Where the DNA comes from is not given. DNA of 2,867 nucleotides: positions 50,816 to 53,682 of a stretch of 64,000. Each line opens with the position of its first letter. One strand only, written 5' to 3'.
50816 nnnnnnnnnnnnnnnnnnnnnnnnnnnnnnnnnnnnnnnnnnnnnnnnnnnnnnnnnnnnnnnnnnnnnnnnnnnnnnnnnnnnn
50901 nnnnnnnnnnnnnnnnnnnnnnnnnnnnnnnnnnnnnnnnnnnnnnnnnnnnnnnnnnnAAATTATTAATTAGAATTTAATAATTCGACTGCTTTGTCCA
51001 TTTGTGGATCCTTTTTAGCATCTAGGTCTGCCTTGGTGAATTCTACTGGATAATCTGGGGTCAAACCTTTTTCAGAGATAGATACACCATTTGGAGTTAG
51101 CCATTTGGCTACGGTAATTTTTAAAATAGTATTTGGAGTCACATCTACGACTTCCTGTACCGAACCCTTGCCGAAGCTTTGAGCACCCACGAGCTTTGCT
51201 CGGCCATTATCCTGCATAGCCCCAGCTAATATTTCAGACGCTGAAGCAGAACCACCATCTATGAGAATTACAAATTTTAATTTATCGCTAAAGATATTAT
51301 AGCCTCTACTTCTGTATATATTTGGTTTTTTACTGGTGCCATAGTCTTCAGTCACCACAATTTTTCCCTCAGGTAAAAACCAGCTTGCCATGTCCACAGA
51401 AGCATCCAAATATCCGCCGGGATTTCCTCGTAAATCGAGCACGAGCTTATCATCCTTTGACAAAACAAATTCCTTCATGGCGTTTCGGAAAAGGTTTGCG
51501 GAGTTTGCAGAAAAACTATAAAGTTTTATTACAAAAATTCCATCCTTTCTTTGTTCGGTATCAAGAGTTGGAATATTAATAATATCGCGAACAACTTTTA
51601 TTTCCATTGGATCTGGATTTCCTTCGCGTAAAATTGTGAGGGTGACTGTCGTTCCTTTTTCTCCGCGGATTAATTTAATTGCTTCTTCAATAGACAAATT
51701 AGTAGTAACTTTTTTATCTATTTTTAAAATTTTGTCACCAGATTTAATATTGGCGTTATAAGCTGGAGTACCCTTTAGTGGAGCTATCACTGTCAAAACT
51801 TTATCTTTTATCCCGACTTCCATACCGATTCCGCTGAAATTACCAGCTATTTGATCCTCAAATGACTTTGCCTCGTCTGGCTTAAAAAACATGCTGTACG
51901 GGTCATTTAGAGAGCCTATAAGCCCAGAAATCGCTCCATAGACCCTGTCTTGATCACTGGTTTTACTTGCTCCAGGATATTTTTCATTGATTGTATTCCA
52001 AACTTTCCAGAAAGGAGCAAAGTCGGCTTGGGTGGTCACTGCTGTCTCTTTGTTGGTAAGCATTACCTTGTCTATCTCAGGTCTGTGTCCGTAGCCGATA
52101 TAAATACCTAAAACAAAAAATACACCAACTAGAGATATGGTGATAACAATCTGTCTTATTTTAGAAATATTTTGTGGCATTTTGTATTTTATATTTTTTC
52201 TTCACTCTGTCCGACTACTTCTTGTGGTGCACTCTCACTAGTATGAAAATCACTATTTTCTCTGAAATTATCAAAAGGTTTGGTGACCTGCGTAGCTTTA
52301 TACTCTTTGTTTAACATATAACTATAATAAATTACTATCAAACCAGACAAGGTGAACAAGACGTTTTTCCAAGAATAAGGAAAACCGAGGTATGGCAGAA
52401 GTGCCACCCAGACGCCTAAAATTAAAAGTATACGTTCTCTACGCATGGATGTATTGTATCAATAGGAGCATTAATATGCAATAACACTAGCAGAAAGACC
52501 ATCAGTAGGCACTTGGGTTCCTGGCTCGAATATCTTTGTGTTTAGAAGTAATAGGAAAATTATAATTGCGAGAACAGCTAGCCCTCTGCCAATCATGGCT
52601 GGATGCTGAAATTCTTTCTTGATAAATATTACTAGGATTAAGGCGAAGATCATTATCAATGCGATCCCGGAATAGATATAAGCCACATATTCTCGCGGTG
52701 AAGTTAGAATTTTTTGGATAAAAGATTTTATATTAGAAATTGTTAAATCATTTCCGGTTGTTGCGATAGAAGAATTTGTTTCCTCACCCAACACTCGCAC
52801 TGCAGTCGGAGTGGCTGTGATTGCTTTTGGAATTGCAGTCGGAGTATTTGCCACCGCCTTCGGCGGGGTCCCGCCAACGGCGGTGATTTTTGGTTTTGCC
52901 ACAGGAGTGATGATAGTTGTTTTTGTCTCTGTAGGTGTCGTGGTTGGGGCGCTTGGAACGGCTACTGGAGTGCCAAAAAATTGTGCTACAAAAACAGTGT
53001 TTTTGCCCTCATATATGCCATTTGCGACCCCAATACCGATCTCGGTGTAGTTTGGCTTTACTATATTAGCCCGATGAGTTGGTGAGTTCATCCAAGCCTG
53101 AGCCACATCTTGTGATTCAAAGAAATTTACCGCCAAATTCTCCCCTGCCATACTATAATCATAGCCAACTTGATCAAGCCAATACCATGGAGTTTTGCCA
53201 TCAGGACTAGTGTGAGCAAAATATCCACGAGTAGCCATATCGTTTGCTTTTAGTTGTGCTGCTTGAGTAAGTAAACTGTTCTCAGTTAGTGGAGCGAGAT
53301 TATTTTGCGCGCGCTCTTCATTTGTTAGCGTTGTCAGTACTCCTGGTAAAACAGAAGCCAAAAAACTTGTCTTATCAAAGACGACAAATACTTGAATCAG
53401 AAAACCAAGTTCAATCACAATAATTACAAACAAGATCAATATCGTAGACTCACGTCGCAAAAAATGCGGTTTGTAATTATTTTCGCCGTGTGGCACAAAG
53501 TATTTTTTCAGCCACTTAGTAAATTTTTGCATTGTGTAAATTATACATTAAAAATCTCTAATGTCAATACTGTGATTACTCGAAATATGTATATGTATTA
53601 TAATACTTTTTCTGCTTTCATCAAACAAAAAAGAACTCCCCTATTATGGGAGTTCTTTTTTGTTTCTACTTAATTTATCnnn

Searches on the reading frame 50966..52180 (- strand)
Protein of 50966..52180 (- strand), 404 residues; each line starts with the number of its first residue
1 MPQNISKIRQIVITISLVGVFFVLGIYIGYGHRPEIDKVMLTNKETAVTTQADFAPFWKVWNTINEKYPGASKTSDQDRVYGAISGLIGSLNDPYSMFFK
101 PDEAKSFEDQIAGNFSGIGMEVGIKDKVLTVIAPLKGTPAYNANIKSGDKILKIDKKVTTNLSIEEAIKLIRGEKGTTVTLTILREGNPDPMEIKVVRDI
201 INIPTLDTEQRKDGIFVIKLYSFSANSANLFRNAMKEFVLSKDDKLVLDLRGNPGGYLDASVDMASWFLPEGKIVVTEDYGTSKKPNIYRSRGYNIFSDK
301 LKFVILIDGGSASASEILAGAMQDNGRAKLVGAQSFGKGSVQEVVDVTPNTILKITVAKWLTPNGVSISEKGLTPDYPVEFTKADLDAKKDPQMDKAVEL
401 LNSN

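Call 71: search_protein_families(library=pfam, proteins=[window:50966-52180:-], max_evalue=0.0001)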
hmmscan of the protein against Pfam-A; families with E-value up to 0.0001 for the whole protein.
window:50966-52180:- (404 aa): 5 families
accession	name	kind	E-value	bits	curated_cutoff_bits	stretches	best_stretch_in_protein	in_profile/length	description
PF03572.23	Peptidase_S41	-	1.8e-47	161.4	24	1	217-379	4-165/165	Peptidase family S41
PF13180.12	PDZ_2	-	3.1e-11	43.8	27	1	117-196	2-80/80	PDZ domain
PF00595.29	PDZ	-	7.4e-10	39.5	23.2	1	115-184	11-81/81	PDZ domain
PF17820.7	PDZ_6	-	1.4e-09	38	27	1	132-185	3-54/54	PDZ domain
PF22694.1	CtpB_N-like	-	1.7e-06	28.9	27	1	40-99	24-81/85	Activating protease CtpB N-terminal domain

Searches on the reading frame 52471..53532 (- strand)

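Call 58: search_protein_families(library=ncbifam, proteins=[window:52471-53532:-], max_evalue=0.01)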
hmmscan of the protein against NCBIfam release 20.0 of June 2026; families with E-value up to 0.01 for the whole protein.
window:52471-53532:- (353 aa): 2 families
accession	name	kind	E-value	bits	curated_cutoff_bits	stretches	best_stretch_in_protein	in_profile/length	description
TIGR02909.1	spore_YkwD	subfamily_domain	1.2e-35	122.2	171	1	67-185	9-125/127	uncharacterized protein, YkwD family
NF052539.1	DivAsocLipDalA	equivalog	3.5e-15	56.2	200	1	70-169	55-154/169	divisome-associated lipoprotein DalA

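Call 71: search_protein_families(library=pfam, proteins=[window:52471-53532:-], max_evalue=0.0001)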
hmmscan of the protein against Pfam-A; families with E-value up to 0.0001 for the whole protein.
window:52471-53532:- (353 aa): 2 families
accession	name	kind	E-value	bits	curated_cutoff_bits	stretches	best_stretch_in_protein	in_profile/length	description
PF00188.32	CAP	-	4.1e-21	76.4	21.1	1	69-184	3-116/117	Cysteine-rich secretory protein family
PF14264.12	Glucos_trans_II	-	3.8e-05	23.4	30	1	252-330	206-293/317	Glucosyl transferase GtrII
